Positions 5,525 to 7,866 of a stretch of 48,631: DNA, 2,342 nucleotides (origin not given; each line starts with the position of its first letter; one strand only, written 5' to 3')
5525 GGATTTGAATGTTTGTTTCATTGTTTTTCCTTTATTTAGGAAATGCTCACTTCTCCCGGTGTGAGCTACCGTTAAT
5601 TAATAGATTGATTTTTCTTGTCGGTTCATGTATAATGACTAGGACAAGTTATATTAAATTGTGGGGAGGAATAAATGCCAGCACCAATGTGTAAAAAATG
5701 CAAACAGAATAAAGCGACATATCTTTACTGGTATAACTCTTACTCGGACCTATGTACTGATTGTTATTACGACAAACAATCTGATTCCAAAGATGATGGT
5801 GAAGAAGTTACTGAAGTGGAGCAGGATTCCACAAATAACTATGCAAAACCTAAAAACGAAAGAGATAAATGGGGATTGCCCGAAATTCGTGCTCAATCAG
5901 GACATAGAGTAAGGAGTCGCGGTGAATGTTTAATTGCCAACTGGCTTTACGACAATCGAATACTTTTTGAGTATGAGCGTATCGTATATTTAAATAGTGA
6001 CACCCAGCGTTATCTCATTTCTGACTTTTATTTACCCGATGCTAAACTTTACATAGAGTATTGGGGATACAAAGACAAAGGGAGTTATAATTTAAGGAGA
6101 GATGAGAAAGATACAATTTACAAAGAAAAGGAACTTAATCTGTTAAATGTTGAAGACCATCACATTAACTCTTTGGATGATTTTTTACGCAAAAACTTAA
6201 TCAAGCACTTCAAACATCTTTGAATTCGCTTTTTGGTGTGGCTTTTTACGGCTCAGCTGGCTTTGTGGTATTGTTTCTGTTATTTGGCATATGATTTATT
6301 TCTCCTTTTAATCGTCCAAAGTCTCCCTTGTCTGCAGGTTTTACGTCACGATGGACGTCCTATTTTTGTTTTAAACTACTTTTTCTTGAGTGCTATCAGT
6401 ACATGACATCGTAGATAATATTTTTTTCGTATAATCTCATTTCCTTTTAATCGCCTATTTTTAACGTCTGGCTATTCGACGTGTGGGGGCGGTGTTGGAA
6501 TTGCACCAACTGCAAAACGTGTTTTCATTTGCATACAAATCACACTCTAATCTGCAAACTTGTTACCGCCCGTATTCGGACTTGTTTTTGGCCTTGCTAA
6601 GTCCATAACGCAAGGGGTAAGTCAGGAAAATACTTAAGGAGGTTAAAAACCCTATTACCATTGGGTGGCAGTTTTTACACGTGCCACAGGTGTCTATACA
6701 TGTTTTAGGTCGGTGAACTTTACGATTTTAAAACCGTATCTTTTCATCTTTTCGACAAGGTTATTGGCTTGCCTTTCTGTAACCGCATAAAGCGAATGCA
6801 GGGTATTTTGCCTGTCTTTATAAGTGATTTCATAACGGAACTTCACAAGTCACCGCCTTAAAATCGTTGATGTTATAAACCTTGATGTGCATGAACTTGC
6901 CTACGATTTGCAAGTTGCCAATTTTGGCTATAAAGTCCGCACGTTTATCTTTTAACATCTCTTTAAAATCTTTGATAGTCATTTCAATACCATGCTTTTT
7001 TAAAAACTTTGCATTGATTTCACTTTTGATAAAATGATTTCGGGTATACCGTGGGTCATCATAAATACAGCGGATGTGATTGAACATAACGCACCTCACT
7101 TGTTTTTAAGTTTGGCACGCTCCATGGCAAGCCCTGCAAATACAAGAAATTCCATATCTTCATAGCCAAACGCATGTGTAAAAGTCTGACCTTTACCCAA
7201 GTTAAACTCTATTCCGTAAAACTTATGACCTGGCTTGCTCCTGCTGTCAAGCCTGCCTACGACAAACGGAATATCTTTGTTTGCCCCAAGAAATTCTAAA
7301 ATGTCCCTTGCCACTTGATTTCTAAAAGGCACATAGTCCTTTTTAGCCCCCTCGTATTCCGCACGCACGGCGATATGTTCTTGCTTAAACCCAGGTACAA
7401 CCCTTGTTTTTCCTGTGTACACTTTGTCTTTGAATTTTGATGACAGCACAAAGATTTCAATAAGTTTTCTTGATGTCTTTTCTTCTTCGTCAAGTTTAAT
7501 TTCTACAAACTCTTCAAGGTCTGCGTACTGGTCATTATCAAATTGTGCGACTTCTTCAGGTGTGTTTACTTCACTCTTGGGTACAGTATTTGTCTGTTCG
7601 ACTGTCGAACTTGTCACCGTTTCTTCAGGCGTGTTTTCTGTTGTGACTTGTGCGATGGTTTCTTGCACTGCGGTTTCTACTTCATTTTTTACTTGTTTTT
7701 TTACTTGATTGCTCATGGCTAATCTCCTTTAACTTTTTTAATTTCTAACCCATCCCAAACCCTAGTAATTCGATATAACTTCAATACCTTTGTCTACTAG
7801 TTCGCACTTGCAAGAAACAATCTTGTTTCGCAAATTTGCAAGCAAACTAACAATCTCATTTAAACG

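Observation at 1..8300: Atypical inovirus-like integrated element in a spore-former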

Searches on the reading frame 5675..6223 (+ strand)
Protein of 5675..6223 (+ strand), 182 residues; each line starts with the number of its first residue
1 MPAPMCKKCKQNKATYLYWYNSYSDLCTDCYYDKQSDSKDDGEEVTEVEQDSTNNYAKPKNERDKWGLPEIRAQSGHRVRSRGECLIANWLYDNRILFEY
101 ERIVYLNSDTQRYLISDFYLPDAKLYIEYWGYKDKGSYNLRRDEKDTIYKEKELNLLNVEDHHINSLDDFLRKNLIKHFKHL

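Call 3: search_protein_families(library=pfam, max_evalue=0.1, proteins=[window:5675-6223:+])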
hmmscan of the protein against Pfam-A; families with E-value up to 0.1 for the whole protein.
window:5675-6223:+ (182 aa): 1 family
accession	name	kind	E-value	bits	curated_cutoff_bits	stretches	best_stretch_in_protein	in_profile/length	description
PF24734.1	DUF7685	-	0.0077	16.5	27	1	5-31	1-32/43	Domain of unknown function (DUF7685)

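Call 4: search_protein_families(library=phrogs, max_evalue=0.1, proteins=[window:5675-6223:+])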
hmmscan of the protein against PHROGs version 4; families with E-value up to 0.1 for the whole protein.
window:5675-6223:+ (182 aa): 7 families
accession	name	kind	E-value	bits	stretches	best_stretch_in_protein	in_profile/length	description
phrog_9019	-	DNA, RNA and nucleotide metabolism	2.4e-07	31.9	1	37-138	17-117/160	Holliday junction resolvase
phrog_9084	-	DNA, RNA and nucleotide metabolism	0.0004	21.5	1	71-132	51-111/187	homing endonuclease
phrog_559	-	DNA, RNA and nucleotide metabolism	0.0026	17.6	1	6-170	236-406/607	HNH endonuclease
phrog_22655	-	unknown function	0.0033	17.2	1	72-159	391-484/508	-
phrog_15137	-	DNA, RNA and nucleotide metabolism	0.0063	17.1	1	96-152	151-207/236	endonuclease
phrog_28536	-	unknown function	0.047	14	1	8-58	168-215/224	-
phrog_34711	-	unknown function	0.078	14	0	33-51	26-44/75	-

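Call 88: search_protein_families(library=pfam, max_evalue=1, proteins=[window:5675-6223:+])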
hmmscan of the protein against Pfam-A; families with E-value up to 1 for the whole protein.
window:5675-6223:+ (182 aa): 1 family
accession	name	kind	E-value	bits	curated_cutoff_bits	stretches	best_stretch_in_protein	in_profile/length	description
PF24734.1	DUF7685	-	0.0077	16.5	27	1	5-31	1-32/43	Domain of unknown function (DUF7685)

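Call 90: search_solved_structures(query=window:5675-6223:+, max_evalue=1, show_alignments=1)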
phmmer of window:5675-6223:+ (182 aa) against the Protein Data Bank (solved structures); distinct sequences matched with E-value up to 1: 0.

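Call 105: search_protein_families(library=padloc, max_evalue=0.01, proteins=[window:5675-6223:+])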
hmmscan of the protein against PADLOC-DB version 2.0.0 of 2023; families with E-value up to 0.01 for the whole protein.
window:5675-6223:+ (182 aa): 4 families
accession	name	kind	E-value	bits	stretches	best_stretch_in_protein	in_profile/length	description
PDLC05067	PDC-S69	-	7.7e-30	102.5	1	43-177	160-283/289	-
PDLC01150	HEAT_CxxC_PDDEXK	-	3.3e-11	41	1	70-175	182-284/288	HEAT_CxxC_PD-DEXK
PDLC05065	PDC-S68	-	6.2e-10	35.5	1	72-157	1101-1186/1221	-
PDLC05066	PDC-S68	-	1e-08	31.7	1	72-152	1095-1175/1202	-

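Call 106: search_protein_families(library=ncbifam, max_evalue=0.01, proteins=[window:5675-6223:+])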
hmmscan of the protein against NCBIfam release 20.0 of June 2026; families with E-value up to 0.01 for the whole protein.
window:5675-6223:+ (182 aa): 0 families

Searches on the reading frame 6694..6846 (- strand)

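Call 24: search_protein_families(library=phrogs, max_evalue=0.1, proteins=[window:6694-6846:-])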
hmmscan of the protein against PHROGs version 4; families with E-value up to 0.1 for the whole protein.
window:6694-6846:- (50 aa): 4 families
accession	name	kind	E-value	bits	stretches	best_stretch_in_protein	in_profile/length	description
phrog_38550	-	unknown function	0.0027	18.5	1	5-45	9-48/54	-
phrog_38494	-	unknown function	0.027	15.5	1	29-44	25-40/56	-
phrog_27906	-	unknown function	0.073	14.3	1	18-50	21-52/94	-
phrog_24818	-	unknown function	0.078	14.4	1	22-43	64-85/89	-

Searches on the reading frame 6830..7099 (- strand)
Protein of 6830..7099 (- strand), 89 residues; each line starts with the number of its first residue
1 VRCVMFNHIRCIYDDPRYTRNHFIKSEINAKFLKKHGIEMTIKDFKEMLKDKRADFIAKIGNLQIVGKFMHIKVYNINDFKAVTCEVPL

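Call 3: search_protein_families(library=pfam, max_evalue=0.1, proteins=[window:6830-7099:-])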
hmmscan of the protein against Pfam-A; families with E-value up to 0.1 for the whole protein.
window:6830-7099:- (89 aa): 0 families

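Call 4: search_protein_families(library=phrogs, max_evalue=0.1, proteins=[window:6830-7099:-])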
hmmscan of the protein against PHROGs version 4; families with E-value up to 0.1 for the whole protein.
window:6830-7099:- (89 aa): 2 families
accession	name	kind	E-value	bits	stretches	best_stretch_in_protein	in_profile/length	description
phrog_21034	-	unknown function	0.012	16.9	1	20-54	16-50/93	-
phrog_24671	-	integration and excision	0.025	15.5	1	50-86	5-41/75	integrase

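Call 105: search_protein_families(library=padloc, max_evalue=0.01, proteins=[window:6830-7099:-])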
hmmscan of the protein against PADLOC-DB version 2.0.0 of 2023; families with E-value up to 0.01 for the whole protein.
window:6830-7099:- (89 aa): 0 families

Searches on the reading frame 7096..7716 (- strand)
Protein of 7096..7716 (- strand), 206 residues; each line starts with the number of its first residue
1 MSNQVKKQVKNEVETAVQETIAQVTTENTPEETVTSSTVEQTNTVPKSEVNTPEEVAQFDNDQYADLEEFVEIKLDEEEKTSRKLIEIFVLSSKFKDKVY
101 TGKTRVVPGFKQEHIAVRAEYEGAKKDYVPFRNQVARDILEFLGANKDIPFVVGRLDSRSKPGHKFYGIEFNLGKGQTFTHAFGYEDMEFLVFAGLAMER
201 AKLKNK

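Call 3: search_protein_families(library=pfam, max_evalue=0.1, proteins=[window:7096-7716:-])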
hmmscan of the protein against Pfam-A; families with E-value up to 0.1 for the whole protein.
window:7096-7716:- (206 aa): 0 families

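Call 4: search_protein_families(library=phrogs, max_evalue=0.1, proteins=[window:7096-7716:-])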
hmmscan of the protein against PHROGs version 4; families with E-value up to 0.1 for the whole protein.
window:7096-7716:- (206 aa): 1 family
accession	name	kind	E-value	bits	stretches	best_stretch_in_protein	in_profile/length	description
phrog_7139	-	unknown function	0.032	15.1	1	40-69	16-45/47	-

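Call 81: find_homologous_proteins(query=window:7096-7716:-, max_evalue=0.001)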
Query window:7096-7716:- (206 aa): 1 proteins with E <= 0.001 among 73 candidates.
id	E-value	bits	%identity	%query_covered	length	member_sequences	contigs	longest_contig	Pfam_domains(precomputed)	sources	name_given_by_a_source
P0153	5.9e-128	442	100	100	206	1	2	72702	-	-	-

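Call 105: search_protein_families(library=padloc, max_evalue=0.01, proteins=[window:7096-7716:-])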
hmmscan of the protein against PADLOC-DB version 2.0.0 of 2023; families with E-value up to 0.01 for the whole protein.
window:7096-7716:- (206 aa): 0 families

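Call 106: search_protein_families(library=ncbifam, max_evalue=0.01, proteins=[window:7096-7716:-])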
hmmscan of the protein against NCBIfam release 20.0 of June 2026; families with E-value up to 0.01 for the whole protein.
window:7096-7716:- (206 aa): 1 family
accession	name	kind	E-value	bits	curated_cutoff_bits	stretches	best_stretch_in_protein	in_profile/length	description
TIGR03636.1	uL23_arch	equivalog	0.0078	16.6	94.95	0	3-31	24-52/77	50S ribosomal protein L23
